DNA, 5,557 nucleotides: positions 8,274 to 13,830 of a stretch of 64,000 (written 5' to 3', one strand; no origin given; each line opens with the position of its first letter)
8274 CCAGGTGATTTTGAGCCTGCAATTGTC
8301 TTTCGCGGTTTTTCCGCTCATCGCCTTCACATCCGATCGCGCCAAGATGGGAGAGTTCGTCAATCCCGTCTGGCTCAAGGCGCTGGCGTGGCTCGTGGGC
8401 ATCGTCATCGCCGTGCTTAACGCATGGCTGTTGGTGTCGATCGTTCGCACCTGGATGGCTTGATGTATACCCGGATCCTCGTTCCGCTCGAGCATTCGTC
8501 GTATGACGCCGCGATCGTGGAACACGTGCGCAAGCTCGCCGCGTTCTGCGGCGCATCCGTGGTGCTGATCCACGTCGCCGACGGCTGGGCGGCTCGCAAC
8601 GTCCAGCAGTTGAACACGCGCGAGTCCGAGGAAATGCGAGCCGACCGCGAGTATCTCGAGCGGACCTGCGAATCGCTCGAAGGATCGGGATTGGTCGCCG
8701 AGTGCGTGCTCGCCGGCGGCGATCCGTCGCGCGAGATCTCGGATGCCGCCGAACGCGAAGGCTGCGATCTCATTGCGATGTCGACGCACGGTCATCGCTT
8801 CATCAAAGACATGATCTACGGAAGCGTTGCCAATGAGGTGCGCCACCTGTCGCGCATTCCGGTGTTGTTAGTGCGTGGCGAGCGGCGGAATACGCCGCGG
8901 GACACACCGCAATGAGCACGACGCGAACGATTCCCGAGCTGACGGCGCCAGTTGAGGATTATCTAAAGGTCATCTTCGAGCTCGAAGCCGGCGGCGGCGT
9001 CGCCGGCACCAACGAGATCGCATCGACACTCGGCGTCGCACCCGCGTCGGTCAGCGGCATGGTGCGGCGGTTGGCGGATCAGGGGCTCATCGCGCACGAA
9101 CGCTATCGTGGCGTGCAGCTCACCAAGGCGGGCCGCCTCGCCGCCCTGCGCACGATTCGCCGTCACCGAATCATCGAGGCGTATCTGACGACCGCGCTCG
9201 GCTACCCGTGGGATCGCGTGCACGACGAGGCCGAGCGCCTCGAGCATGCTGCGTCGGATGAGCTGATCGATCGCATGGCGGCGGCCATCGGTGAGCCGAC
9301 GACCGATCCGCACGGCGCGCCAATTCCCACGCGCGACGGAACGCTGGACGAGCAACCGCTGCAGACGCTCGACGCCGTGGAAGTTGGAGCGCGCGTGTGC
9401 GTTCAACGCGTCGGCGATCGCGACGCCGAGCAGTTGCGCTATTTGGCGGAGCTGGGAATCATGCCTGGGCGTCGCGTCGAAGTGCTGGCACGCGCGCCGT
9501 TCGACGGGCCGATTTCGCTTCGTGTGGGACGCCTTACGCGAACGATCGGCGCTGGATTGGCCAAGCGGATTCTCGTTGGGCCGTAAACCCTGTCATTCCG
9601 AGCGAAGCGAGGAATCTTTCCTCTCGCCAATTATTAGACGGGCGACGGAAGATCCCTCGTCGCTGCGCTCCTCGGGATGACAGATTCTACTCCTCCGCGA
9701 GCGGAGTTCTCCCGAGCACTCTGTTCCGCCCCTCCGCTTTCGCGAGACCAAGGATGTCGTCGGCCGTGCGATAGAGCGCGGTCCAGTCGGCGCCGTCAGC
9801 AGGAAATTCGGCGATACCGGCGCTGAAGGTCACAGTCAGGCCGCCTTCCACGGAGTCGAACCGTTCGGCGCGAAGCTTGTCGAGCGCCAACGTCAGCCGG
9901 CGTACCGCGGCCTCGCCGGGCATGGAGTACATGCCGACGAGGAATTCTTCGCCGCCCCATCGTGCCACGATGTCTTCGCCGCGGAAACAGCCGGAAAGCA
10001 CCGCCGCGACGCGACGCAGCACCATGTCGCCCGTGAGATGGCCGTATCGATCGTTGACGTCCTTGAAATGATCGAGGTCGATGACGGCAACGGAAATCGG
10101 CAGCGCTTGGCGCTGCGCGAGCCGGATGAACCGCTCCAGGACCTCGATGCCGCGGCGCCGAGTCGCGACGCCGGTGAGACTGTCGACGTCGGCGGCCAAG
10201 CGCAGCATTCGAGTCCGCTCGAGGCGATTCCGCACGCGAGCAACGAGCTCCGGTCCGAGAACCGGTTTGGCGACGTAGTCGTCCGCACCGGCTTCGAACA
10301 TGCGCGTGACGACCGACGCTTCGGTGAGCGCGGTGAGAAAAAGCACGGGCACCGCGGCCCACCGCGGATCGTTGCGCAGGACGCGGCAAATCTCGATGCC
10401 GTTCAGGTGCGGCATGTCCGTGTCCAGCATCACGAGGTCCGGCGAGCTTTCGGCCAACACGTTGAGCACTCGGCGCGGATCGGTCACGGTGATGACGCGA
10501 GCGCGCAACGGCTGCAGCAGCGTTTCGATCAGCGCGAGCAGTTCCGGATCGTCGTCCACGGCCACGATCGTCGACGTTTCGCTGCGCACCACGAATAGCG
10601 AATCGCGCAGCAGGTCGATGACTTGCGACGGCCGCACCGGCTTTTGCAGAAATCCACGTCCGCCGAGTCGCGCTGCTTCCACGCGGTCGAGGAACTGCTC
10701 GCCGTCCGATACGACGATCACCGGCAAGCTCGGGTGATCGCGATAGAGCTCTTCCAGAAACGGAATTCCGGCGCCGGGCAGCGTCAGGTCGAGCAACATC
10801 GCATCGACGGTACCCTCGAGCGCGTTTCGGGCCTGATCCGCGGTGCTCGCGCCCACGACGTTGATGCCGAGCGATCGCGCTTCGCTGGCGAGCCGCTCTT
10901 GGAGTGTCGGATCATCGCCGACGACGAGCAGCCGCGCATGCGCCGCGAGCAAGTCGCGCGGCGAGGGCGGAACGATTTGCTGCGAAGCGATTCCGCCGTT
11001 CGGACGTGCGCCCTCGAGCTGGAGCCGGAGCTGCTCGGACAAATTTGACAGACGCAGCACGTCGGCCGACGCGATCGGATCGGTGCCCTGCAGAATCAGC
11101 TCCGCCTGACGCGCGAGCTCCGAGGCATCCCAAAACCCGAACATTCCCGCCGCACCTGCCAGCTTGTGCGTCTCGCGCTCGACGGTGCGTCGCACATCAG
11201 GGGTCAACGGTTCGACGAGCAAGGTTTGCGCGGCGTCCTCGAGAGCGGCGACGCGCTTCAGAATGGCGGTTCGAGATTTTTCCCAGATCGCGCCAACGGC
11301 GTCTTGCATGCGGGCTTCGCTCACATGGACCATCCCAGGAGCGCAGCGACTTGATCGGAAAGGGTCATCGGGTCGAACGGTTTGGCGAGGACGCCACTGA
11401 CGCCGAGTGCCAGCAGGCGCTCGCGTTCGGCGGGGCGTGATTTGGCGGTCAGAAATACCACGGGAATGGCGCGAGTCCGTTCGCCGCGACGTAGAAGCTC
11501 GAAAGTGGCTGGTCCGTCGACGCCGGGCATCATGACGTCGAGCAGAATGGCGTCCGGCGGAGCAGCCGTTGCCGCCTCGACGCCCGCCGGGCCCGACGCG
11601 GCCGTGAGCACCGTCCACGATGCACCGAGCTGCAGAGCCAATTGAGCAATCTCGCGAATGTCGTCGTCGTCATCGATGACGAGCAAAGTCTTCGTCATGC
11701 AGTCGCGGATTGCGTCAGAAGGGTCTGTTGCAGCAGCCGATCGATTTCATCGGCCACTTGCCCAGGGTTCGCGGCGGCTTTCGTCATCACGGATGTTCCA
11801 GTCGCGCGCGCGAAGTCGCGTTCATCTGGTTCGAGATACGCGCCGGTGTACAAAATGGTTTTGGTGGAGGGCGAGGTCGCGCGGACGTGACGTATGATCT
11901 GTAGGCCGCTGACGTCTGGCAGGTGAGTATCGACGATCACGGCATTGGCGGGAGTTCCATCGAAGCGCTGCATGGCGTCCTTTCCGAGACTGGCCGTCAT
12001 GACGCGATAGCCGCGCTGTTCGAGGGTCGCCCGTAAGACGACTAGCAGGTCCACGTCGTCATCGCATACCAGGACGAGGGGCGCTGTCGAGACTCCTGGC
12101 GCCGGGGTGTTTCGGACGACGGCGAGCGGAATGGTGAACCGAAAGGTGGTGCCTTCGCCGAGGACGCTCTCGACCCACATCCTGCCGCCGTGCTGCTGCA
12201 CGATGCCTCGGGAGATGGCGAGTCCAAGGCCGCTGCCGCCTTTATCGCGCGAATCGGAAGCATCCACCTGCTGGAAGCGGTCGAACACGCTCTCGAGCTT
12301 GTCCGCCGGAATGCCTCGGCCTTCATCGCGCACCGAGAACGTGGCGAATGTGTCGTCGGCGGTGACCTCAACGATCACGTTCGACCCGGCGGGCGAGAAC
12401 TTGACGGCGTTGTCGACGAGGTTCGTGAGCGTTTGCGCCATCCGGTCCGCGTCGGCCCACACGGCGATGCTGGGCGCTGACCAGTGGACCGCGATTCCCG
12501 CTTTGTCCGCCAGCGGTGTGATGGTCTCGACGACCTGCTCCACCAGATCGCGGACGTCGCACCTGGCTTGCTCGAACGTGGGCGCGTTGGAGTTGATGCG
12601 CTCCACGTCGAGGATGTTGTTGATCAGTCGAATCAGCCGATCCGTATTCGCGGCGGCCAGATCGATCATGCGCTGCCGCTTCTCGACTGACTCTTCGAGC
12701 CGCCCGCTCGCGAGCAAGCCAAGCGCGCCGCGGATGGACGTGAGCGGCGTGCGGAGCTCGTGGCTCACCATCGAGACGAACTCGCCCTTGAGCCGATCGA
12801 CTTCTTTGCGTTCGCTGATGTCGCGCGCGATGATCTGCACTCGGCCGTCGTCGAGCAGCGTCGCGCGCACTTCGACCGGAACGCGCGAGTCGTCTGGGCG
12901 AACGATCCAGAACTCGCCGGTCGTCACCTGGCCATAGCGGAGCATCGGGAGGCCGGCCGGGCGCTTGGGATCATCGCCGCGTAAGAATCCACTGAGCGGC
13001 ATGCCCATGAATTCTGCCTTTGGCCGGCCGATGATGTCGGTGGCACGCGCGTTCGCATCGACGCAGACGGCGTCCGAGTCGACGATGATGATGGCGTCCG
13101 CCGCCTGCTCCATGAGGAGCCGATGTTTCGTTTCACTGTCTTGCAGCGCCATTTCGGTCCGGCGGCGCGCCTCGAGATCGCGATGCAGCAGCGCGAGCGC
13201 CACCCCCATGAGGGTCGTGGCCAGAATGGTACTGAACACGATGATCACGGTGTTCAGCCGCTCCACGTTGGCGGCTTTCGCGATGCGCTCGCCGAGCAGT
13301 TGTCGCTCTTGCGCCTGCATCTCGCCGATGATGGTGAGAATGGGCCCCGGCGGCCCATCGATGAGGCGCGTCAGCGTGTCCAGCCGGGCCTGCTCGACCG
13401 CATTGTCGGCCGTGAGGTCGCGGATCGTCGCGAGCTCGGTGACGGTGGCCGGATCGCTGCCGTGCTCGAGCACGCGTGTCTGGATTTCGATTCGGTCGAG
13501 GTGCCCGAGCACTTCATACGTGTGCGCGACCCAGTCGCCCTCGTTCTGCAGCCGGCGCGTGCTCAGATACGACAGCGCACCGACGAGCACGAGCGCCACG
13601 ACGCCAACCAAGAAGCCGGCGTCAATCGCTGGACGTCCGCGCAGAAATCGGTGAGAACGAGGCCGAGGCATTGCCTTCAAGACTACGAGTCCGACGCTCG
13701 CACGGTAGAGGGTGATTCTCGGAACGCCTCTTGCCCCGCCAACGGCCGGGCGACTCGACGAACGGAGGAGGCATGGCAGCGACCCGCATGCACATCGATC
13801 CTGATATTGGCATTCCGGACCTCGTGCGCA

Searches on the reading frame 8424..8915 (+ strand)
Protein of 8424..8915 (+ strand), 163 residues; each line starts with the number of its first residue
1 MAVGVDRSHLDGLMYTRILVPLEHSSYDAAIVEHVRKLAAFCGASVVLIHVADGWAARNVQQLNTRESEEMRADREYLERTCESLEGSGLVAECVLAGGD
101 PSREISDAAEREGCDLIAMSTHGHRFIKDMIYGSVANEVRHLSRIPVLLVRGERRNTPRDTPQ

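Call 49: search_protein_families(library=pfam, proteins=[window:8424-8915:+], max_evalue=0.01)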
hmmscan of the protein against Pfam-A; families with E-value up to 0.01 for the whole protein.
window:8424-8915:+ (163 aa): 1 family
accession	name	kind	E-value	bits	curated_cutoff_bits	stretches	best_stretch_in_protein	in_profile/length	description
PF00582.32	Usp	-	3.1e-28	99.5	24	1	14-151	1-141/141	Universal stress protein family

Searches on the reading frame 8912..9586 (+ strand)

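Call 49: search_protein_families(library=pfam, proteins=[window:8912-9586:+], max_evalue=0.01)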
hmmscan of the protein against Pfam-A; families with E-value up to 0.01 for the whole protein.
window:8912-9586:+ (224 aa): 9 families
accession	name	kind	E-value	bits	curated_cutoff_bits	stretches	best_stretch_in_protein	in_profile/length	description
PF02742.21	Fe_dep_repr_C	-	3.4e-29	101.1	27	1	71-140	1-70/70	Iron dependent repressor, metal binding and dimerisation domain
PF01325.25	Fe_dep_repress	-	3.3e-18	66.1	26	1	9-68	1-60/60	Iron dependent repressor, N-terminal DNA binding domain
PF04023.20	FeoA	-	1.1e-17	64.3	23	1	152-222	2-72/74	FeoA domain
PF12802.13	MarR_2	-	2.4e-06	28.1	27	1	21-64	11-54/61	MarR family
PF13545.12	HTH_Crp_2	-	2.7e-06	27.7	27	1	34-79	26-70/70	Crp-like helix-turn-helix domain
PF01047.28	MarR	-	5e-05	23.5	24.6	1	33-61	20-48/59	MarR family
PF24034.1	DUF7343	-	0.00049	20.3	27.6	1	19-64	7-52/62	Domain of unknown function (DUF7343)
PF09339.16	HTH_IclR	-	0.0047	17.1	22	0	29-61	17-49/52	IclR helix-turn-helix domain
PF13412.12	HTH_24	-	0.0053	16.8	21.9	0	19-60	7-47/48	Winged helix-turn-helix DNA-binding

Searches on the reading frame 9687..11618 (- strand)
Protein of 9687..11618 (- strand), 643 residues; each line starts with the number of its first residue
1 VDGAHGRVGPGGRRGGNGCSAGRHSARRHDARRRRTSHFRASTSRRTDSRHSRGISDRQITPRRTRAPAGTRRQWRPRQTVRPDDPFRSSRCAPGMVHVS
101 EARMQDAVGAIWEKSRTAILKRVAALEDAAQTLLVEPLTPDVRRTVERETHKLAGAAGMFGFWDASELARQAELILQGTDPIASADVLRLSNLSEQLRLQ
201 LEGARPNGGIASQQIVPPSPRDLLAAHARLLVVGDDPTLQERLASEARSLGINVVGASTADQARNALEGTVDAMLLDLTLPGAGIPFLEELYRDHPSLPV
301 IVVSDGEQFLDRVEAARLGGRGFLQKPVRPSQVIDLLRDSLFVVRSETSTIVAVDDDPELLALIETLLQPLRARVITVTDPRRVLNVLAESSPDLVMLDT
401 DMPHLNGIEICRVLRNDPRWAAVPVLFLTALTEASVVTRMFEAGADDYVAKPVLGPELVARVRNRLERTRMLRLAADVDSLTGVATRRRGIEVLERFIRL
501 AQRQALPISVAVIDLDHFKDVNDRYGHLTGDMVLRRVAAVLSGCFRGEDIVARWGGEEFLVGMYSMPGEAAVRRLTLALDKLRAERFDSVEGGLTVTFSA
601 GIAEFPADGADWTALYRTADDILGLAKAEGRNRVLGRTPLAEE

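Call 50: search_protein_families(library=pfam, proteins=[window:9687-11618:-], max_evalue=0.01)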
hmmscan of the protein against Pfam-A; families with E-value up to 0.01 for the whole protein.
window:9687-11618:- (643 aa): 3 families
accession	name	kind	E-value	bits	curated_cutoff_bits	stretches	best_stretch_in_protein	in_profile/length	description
PF00072.30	Response_reg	-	2e-40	137.9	30.2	2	351-463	1-111/111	Response regulator receiver domain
PF00990.26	GGDEF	-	1.2e-34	119.9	23.8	1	476-633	1-161/161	Diguanylate cyclase, GGDEF domain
PF01627.28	Hpt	-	2.2e-07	31.5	24.6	1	126-198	17-82/84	Hpt domain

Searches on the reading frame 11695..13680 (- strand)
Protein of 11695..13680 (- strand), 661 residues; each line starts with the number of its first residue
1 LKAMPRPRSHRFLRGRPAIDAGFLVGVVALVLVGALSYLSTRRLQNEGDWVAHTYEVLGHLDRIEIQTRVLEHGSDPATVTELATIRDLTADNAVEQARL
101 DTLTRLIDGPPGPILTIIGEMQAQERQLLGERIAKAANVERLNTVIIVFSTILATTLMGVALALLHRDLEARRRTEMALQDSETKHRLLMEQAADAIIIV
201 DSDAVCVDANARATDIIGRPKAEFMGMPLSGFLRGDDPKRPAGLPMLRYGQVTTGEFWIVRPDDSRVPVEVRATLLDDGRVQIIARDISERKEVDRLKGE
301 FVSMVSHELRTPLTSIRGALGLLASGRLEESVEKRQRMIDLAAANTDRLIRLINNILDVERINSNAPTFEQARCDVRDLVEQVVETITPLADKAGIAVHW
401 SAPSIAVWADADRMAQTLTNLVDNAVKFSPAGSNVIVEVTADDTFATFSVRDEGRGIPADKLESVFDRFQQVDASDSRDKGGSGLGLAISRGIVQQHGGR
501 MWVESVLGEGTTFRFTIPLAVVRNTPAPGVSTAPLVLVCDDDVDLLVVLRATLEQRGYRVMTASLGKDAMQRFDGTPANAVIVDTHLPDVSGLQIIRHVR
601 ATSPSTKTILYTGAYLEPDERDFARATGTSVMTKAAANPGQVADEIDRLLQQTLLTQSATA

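Call 50: search_protein_families(library=pfam, proteins=[window:11695-13680:-], max_evalue=0.01)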
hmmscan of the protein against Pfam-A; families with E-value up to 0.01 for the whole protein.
window:11695-13680:- (661 aa): 10 families
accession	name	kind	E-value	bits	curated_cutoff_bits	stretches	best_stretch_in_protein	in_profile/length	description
PF02518.31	HATPase_c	-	3.1e-32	111.7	26.4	1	410-520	2-110/111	Histidine kinase-, DNA gyrase B-, and HSP90-like ATPase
PF00512.31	HisKA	-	6e-18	65.1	26.9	1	298-364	2-65/66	His Kinase A (phospho-acceptor) domain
PF00072.30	Response_reg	-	1.6e-14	54.5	30.2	1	536-635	1-100/111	Response regulator receiver domain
PF00989.32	PAS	-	1.1e-09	38.8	22.6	1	187-284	4-109/113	PAS fold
PF13426.13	PAS_9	-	5.6e-09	36.7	27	1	195-290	2-103/103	PAS domain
PF08448.16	PAS_4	-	6e-09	36.6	23.1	1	191-293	2-110/110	PAS fold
PF13188.13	PAS_8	-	0.00015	22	21.8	1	185-240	2-54/65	PAS domain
PF13589.12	HATPase_c_3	-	0.00049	20.6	25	1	415-489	4-79/137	Histidine kinase-, DNA gyrase B-, and HSP90-like ATPase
PF13581.12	HATPase_c_2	-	0.00055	20.4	27.4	1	418-497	40-112/127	Histidine kinase-like ATPase domain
PF05227.19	CHASE3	-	0.0057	17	28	0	79-108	51-80/138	CHASE3 domain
